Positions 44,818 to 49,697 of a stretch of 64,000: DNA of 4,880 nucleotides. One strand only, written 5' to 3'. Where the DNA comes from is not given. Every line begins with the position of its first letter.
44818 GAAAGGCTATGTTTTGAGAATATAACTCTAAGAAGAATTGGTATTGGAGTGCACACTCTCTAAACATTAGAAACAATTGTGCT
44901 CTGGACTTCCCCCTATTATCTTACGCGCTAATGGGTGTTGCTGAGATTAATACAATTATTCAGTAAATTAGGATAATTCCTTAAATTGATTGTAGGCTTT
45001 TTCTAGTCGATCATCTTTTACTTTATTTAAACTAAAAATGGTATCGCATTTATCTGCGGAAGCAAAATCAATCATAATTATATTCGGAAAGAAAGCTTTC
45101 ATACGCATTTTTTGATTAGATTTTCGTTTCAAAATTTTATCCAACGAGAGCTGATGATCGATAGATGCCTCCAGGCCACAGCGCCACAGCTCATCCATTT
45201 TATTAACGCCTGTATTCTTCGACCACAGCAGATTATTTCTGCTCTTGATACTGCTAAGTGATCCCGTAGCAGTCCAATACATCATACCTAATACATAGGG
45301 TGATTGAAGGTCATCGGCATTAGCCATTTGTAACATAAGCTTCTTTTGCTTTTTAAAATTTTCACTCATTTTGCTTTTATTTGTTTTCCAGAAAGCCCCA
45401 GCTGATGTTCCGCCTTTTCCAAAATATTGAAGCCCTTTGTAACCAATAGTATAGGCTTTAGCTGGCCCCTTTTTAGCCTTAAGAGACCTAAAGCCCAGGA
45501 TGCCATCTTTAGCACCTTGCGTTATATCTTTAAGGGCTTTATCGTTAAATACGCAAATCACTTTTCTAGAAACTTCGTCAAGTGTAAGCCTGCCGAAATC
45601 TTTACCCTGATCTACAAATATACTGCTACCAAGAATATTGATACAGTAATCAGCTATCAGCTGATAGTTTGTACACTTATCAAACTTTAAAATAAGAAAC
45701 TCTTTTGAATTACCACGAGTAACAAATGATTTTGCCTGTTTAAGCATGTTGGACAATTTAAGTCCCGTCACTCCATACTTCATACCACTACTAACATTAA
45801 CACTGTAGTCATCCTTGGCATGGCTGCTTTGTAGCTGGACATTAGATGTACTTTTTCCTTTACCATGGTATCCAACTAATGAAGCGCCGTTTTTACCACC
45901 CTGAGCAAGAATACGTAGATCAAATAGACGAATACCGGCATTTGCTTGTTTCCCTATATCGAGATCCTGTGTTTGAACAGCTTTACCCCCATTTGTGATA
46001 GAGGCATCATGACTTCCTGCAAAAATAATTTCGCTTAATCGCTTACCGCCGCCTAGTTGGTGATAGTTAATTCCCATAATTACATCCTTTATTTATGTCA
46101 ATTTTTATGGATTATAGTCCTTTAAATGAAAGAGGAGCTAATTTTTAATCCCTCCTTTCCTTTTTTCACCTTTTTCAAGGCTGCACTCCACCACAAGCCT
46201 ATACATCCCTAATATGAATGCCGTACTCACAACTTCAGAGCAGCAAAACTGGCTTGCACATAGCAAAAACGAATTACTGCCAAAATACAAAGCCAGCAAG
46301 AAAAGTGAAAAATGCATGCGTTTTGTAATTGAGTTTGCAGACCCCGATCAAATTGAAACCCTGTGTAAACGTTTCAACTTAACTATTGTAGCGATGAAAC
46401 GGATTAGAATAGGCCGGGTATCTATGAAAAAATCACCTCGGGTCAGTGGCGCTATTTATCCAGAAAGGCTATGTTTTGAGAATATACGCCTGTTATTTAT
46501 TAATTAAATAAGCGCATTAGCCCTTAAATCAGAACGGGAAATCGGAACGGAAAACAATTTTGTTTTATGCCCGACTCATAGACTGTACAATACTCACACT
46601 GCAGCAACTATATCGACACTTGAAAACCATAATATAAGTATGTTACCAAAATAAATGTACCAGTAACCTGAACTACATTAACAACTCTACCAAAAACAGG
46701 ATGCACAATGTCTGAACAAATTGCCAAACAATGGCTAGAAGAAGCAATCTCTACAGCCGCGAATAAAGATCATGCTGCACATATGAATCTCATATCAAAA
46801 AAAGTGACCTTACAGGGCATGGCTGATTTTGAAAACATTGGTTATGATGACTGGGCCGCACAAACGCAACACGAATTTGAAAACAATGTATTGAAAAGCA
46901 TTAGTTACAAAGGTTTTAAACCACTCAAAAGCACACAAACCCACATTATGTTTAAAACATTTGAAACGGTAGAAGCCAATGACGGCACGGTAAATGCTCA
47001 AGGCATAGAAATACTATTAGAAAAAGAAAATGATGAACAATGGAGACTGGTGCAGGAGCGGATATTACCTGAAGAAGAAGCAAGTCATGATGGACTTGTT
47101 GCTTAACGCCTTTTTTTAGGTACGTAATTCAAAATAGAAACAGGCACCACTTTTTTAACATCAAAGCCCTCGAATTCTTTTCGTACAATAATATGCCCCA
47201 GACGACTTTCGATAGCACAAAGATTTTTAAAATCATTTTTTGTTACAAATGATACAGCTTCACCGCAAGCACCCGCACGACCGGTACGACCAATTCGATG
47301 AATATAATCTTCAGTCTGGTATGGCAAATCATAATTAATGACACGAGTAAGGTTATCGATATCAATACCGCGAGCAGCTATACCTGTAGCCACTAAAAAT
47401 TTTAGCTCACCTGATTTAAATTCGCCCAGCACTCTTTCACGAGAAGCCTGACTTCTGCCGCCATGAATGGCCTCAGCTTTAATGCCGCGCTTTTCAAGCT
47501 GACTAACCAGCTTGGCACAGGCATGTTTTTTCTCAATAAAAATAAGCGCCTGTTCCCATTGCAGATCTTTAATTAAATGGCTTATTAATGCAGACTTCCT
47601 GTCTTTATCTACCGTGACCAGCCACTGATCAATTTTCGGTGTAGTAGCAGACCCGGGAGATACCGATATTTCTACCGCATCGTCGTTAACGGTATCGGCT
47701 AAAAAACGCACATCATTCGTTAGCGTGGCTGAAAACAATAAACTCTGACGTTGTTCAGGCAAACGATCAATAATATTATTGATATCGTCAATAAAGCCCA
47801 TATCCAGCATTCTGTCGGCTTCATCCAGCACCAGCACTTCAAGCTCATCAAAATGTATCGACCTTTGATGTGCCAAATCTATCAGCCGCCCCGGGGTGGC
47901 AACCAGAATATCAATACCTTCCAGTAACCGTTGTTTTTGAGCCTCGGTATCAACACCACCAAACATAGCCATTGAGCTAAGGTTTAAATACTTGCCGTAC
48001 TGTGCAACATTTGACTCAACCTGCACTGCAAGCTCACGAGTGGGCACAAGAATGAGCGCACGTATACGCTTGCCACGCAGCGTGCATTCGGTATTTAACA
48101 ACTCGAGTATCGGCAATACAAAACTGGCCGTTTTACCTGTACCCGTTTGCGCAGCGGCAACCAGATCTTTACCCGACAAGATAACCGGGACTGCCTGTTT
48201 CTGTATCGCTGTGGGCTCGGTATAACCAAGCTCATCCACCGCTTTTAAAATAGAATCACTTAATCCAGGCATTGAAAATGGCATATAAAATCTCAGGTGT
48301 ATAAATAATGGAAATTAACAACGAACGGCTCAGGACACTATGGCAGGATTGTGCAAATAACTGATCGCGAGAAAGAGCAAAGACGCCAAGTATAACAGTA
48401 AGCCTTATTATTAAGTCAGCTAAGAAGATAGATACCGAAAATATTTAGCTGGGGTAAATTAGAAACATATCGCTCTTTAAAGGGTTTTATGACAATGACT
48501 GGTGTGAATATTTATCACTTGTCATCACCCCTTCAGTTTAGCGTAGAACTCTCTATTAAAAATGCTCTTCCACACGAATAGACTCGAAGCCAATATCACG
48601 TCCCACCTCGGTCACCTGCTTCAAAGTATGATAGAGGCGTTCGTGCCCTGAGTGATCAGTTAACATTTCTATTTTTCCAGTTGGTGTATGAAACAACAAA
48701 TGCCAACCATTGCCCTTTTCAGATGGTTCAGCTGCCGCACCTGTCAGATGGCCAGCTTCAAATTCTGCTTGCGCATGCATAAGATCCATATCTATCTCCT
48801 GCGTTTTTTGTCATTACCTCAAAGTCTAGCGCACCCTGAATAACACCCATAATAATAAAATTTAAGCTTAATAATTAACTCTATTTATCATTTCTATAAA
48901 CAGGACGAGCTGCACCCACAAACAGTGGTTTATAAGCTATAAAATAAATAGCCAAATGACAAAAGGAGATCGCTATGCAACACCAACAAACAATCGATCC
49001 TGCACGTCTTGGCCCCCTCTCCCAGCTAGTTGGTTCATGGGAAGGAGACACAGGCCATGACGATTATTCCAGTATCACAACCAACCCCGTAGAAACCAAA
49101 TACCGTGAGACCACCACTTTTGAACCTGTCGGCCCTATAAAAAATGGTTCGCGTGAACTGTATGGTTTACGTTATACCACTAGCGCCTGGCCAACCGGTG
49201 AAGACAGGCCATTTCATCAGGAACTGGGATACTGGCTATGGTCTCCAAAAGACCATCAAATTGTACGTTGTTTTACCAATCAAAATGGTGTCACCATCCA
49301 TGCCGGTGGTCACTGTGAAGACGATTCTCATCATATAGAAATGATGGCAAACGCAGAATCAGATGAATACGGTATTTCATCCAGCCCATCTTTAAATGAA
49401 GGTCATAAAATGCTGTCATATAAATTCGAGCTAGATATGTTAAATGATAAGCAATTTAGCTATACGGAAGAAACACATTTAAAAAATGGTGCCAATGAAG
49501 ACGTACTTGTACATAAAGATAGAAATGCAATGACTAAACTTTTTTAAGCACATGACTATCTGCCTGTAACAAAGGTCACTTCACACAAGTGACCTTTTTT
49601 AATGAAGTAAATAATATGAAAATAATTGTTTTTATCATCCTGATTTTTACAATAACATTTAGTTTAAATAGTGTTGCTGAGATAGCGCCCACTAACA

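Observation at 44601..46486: PI-PLC-like gene bracketed by ~240-bp near-identical direct repeats derived from the 3' end of the neighbouring gene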

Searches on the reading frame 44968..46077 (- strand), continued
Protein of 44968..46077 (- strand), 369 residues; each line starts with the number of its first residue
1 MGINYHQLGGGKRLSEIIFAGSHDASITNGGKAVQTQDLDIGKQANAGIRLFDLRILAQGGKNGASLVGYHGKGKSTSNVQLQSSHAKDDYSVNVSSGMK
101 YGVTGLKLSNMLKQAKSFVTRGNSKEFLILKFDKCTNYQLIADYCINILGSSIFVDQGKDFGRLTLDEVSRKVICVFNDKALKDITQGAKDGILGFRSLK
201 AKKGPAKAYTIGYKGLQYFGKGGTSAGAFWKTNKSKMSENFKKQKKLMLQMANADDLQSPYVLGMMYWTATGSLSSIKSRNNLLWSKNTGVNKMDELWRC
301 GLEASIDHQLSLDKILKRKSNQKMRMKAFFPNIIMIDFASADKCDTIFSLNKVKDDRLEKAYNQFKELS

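Call 30: find_encoding_contigs(protein=P0002, flank=6000, max_places=2)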
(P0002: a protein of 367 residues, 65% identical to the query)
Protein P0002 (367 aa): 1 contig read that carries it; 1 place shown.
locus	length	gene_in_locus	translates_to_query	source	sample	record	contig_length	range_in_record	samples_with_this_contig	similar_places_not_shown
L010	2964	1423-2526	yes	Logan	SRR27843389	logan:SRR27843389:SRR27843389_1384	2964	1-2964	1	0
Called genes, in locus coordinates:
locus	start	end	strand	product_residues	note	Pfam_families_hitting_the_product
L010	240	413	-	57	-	-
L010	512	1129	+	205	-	-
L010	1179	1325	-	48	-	-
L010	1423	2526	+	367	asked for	-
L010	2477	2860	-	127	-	PF02445:NadA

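Call 43: find_encoding_contigs(protein=P0001, flank=10000, max_places=3)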
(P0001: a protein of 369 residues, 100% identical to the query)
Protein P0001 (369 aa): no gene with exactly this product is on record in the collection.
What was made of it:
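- Tried and rejected: The exact PI-PLC protein is not on record in the contig index (call 43).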

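Call 51: find_related_loci(query=A2, collection=viral_contigs, flank=5000)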
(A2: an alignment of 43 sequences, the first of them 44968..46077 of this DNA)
Query A2 (369 aa) in viral_contigs; peptide patterns used: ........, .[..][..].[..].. (x = any residue, [..] = any of these).
287 stretches matched a pattern, but none encodes a relative of the query by tblastn (E <= 1e-3).
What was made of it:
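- Tried and rejected: None is in viral contigs (call 51).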

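Call 58: search_protein_families(library=pfam, alignment_id=A2, max_evalue=0.01)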
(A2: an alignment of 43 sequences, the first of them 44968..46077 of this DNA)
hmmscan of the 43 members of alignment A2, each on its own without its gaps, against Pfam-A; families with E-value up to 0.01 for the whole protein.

A. member 1, window:44968-46077:- (369 aa): 0 families

B. families by the number of members that match (of 43 scanned): 2 families
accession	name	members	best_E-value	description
PF00388.25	PI-PLC-X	18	8.4e-06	Phosphatidylinositol-specific phospholipase C, X domain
PF24723.1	DUF7675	1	0.008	Family of unknown function (DUF7675)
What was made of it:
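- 44968..46077 (-): 369-aa PI-PLC-like (PLC-like TIM-barrel) phosphodiesterase gene with no N-terminal signal-like stretch. It is the cargo of the insert. 18 of 43 homologues hit PF00388 weakly (call 58).
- On PI-PLC-like phosphodiesterase superfamily (PF00388 PI-PLC-X): 18 of 43 homologues hit PF00388 weakly, best E 8.4e-6 (call 58).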

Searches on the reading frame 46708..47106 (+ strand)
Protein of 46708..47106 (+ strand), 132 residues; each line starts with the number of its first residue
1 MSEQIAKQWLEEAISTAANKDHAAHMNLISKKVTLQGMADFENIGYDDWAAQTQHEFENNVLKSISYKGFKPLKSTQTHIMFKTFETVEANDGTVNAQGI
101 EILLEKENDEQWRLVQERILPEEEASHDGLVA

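Call 5: search_protein_families(library=pfam, proteins=[window:46708-47106:+], max_evalue=0.01)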
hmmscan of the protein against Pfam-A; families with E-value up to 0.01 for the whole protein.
window:46708-47106:+ (132 aa): 1 family
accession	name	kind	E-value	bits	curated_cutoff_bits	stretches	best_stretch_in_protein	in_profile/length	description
PF13474.12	SnoaL_3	-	0.0043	17.8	22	1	8-117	3-114/121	SnoaL-like domain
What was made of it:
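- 46708..47106 (+): 132-aa SnoaL-like gene. It is the ancestral downstream neighbour of the RsuA/RluF-like gene. Weak Pfam SnoaL_3 hit (call 5).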

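Call 6: search_protein_families(library=ncbifam, proteins=[window:46708-47106:+], max_evalue=0.01)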
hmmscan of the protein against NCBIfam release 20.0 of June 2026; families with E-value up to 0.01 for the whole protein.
window:46708-47106:+ (132 aa): 0 families

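Call 15: search_protein_families(library=padloc, proteins=[window:46708-47106:+], max_evalue=0.01)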
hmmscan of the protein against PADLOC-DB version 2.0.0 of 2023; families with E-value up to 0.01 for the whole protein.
window:46708-47106:+ (132 aa): 0 families

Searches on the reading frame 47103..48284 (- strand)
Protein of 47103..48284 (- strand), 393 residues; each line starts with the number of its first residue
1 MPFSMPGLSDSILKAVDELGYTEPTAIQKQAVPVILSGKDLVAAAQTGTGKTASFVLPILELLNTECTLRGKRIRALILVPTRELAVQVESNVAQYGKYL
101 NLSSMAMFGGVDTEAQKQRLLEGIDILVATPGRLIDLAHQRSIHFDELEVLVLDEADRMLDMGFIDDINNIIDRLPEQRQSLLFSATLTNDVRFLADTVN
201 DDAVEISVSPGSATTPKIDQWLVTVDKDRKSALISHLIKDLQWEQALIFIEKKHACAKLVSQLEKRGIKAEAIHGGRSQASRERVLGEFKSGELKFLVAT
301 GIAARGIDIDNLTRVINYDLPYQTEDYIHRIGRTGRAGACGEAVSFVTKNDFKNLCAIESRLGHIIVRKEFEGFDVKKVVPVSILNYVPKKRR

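Call 5: search_protein_families(library=pfam, proteins=[window:47103-48284:-], max_evalue=0.01)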
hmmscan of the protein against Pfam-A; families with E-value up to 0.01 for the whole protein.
window:47103-48284:- (393 aa): 4 families
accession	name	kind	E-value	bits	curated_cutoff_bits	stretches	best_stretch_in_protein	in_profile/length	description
PF00270.35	DEAD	-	5e-50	169.9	26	1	25-192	1-164/167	DEAD/DEAH box helicase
PF00271.37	Helicase_C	-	5.4e-31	107.5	23.5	1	232-338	4-110/110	Helicase conserved C-terminal domain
PF04851.21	ResIII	-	1.6e-08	35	22.5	1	27-188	7-162/164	Type III restriction enzyme, res subunit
PF14617.12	CMS1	-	0.0087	15.9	35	0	124-183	176-228/250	U3-containing 90S pre-ribosomal complex subunit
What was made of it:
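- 47103..48284 (-): DEAD-box helicase gene, a syntenic anchor on the far side of the slot. Pfam DEAD and Helicase_C (call 5).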

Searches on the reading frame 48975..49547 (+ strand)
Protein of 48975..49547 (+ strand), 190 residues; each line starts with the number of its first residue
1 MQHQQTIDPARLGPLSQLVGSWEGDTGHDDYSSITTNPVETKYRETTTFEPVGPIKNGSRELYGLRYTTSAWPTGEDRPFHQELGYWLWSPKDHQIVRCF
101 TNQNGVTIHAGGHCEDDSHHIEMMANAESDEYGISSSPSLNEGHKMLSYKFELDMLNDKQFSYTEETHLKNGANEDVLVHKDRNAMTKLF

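Call 41: search_protein_families(library=pfam, proteins=[window:48975-49547:+], max_evalue=0.001)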
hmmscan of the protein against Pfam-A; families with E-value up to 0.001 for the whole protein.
window:48975-49547:+ (190 aa): 1 family
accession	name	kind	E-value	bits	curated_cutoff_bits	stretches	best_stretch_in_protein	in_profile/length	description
PF08768.17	THAP4_heme-bd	-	3.3e-20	73.2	25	1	12-186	2-149/151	THAP4-like, heme-binding beta-barrel domain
